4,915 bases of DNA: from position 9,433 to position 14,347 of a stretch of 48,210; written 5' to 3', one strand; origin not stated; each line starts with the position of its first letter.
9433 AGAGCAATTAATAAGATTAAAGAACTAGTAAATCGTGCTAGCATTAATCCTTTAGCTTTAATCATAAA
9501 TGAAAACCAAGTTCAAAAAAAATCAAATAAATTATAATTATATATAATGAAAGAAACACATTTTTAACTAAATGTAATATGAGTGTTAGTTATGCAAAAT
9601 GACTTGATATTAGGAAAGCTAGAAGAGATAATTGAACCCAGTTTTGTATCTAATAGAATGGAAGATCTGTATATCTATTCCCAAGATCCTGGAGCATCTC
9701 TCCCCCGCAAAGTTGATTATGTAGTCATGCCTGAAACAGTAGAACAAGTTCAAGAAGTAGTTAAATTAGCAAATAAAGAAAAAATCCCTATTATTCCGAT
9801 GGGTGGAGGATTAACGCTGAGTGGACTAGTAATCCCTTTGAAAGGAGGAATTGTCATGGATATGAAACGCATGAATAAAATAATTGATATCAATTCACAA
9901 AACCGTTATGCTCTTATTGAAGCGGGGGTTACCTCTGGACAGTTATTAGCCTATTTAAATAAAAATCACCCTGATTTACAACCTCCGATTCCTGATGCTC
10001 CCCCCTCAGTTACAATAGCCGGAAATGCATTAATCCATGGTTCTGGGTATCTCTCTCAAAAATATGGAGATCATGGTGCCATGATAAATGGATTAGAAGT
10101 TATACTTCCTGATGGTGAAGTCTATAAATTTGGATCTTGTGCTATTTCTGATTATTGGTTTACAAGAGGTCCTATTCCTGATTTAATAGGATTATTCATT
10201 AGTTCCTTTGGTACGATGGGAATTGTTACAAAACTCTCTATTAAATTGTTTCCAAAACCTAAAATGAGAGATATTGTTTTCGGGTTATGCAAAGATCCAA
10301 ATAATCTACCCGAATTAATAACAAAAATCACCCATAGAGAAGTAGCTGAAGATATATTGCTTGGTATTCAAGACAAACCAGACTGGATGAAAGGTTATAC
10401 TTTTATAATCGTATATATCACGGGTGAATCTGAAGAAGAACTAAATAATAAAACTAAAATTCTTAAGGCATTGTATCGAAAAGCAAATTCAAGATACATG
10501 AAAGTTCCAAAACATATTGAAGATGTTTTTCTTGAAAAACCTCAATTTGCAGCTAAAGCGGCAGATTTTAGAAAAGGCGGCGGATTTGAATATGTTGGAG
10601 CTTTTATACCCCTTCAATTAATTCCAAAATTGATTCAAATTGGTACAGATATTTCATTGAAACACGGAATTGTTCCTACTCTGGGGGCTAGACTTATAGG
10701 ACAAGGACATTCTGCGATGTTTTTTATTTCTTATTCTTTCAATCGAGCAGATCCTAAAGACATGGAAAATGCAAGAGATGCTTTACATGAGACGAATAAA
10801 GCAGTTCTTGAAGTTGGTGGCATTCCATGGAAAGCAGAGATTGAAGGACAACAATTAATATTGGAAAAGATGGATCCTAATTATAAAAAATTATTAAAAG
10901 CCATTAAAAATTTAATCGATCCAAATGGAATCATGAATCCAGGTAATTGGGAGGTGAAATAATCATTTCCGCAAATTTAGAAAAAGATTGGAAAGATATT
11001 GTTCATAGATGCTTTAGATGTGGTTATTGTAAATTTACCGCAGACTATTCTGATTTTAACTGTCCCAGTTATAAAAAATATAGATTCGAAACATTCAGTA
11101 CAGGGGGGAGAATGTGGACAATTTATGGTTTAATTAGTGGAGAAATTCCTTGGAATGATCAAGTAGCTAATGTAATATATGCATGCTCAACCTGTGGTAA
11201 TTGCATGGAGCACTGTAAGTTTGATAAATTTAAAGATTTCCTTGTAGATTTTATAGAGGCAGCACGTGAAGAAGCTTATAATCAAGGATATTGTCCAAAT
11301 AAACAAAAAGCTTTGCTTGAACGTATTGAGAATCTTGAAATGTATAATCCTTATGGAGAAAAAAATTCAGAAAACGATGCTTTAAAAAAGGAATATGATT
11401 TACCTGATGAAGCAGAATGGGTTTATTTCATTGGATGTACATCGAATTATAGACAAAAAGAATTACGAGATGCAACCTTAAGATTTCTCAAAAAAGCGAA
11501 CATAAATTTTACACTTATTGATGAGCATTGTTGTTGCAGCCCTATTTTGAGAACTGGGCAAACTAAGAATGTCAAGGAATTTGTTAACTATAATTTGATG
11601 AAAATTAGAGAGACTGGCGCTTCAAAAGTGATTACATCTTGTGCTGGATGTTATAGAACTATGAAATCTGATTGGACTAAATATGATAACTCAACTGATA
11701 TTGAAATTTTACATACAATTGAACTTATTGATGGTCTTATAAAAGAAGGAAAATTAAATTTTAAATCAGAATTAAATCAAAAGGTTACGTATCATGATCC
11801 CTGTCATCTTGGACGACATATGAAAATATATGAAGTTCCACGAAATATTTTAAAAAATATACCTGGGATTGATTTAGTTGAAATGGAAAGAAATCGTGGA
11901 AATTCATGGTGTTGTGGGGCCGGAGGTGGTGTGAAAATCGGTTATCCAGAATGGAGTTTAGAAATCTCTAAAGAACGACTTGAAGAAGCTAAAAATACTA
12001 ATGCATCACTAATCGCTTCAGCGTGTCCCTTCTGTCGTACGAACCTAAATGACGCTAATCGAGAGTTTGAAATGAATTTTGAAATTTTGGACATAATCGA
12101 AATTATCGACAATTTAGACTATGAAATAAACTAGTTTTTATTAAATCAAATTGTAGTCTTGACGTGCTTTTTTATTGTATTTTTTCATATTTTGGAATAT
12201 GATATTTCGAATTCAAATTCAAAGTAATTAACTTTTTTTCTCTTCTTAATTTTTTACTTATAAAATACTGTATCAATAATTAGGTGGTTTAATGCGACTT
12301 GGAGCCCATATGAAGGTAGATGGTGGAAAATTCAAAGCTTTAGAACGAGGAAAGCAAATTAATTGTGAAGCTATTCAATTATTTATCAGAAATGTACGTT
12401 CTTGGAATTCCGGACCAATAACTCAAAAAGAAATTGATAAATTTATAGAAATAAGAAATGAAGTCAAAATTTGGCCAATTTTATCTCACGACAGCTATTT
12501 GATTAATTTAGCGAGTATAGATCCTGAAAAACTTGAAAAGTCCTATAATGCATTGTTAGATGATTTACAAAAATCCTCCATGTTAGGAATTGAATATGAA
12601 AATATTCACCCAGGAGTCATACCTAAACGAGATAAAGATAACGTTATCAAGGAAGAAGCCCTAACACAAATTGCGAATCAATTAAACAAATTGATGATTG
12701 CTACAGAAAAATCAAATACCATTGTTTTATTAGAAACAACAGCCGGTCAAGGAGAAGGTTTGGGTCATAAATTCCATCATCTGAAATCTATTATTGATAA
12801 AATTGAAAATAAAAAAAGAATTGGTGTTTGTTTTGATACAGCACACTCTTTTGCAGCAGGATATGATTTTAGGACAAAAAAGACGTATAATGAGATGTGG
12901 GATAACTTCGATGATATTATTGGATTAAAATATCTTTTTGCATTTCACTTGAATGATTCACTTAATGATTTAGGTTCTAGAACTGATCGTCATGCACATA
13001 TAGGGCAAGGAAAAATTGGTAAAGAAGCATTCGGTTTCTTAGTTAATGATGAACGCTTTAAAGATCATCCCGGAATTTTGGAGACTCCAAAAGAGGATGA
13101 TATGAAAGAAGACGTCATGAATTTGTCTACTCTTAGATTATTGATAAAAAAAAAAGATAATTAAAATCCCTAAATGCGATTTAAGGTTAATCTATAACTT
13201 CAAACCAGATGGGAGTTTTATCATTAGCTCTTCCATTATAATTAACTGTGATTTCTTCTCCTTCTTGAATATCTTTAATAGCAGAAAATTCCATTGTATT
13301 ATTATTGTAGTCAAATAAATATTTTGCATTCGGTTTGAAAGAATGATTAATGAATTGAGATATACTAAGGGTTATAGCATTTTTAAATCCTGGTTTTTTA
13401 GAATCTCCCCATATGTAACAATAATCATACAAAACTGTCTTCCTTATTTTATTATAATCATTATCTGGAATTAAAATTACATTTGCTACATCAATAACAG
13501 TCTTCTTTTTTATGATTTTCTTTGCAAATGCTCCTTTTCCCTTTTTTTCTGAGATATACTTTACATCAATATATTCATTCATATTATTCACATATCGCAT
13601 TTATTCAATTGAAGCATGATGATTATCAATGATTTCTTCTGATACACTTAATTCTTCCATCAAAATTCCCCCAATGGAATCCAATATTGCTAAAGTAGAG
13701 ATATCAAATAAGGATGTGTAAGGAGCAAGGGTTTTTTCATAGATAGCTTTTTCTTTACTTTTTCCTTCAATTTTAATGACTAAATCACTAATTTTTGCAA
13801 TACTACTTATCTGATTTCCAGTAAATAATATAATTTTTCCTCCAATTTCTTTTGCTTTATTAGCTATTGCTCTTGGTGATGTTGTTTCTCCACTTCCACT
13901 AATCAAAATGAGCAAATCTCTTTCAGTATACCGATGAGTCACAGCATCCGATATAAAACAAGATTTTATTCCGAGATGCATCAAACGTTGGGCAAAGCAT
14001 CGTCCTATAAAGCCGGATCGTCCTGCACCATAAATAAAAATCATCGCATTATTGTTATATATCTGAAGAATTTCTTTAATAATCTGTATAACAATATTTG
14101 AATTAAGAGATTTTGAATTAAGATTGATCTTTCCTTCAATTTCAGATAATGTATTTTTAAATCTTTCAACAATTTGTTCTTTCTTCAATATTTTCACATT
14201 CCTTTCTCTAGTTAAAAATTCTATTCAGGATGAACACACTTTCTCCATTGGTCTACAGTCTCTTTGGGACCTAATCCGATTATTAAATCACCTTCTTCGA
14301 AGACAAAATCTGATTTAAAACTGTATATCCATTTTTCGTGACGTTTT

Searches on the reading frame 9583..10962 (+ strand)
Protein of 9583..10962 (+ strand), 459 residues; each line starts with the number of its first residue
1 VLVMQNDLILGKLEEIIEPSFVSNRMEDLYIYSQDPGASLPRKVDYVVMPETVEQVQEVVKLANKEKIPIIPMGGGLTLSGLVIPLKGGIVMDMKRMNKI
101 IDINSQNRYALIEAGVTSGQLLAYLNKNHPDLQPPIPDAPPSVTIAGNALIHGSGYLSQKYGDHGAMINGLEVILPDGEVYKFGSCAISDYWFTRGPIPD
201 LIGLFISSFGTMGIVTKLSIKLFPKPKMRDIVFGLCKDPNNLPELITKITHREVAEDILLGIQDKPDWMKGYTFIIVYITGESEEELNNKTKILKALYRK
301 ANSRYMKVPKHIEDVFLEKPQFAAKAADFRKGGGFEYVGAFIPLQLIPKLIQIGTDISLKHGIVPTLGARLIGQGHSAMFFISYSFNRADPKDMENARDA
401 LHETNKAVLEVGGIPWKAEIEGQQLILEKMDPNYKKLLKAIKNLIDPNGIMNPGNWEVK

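Call 17: search_protein_families(library=pfam, proteins=[window:9583-10962:+], max_evalue=0.001)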
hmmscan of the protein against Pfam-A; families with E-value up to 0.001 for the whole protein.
window:9583-10962:+ (459 aa): 2 families
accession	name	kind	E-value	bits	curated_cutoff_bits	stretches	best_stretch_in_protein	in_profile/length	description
PF01565.28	FAD_binding_4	-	2.8e-34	118.2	26.4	1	45-183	2-138/139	FAD binding domain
PF02913.24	FAD-oxidase_C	-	2.1e-06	28.1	21.2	1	382-455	171-247/248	FAD linked oxidases, C-terminal domain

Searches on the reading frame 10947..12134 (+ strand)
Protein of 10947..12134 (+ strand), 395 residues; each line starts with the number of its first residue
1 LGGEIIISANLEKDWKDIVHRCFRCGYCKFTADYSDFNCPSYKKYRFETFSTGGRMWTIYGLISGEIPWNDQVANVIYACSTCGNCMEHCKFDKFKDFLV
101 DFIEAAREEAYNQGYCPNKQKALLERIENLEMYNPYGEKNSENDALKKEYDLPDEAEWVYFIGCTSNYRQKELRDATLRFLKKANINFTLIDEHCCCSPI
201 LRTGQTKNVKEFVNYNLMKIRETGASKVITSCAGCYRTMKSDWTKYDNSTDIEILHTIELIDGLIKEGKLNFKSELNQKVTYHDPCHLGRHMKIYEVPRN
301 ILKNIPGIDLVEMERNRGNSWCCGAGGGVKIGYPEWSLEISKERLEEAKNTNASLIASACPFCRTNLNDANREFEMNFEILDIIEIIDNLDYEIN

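Call 17: search_protein_families(library=pfam, proteins=[window:10947-12134:+], max_evalue=0.001)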
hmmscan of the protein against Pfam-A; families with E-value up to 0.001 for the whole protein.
window:10947-12134:+ (395 aa): 2 families
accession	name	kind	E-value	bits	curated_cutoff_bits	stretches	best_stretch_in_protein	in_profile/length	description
PF02754.22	CCG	-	1.9e-35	121.2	20.6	2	280-367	1-84/85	Cysteine-rich domain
PF13183.11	Fer4_8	-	8.1e-10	39.5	27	1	19-91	2-65/68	4Fe-4S dicluster domain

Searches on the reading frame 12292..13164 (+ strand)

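Call 17: search_protein_families(library=pfam, proteins=[window:12292-13164:+], max_evalue=0.001)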
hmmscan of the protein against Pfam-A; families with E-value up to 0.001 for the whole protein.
window:12292-13164:+ (290 aa): 1 family
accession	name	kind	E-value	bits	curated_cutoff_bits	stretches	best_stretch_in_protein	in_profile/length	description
PF01261.30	AP_endonuc_2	-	3.3e-46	158.4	31.1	1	19-275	3-243/249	Xylose isomerase-like TIM barrel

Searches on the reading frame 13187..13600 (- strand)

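Call 17: search_protein_families(library=pfam, proteins=[window:13187-13600:-], max_evalue=0.001)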
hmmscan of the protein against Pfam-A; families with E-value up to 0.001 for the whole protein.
window:13187-13600:- (137 aa): 1 family
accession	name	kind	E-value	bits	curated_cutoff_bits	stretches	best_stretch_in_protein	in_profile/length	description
PF00856.33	SET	-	3.3e-17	63.3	22.4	1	21-122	1-105/105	SET domain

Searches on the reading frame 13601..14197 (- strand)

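Call 17: search_protein_families(library=pfam, proteins=[window:13601-14197:-], max_evalue=0.001)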
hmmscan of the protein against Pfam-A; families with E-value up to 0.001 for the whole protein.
window:13601-14197:- (198 aa): 2 families
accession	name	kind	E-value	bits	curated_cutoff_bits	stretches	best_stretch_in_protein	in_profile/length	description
PF01380.27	SIS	-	1.1e-17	64.4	25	1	47-159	3-121/131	SIS domain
PF13580.11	SIS_2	-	2.9e-06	27.8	27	1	88-127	99-138/138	SIS domain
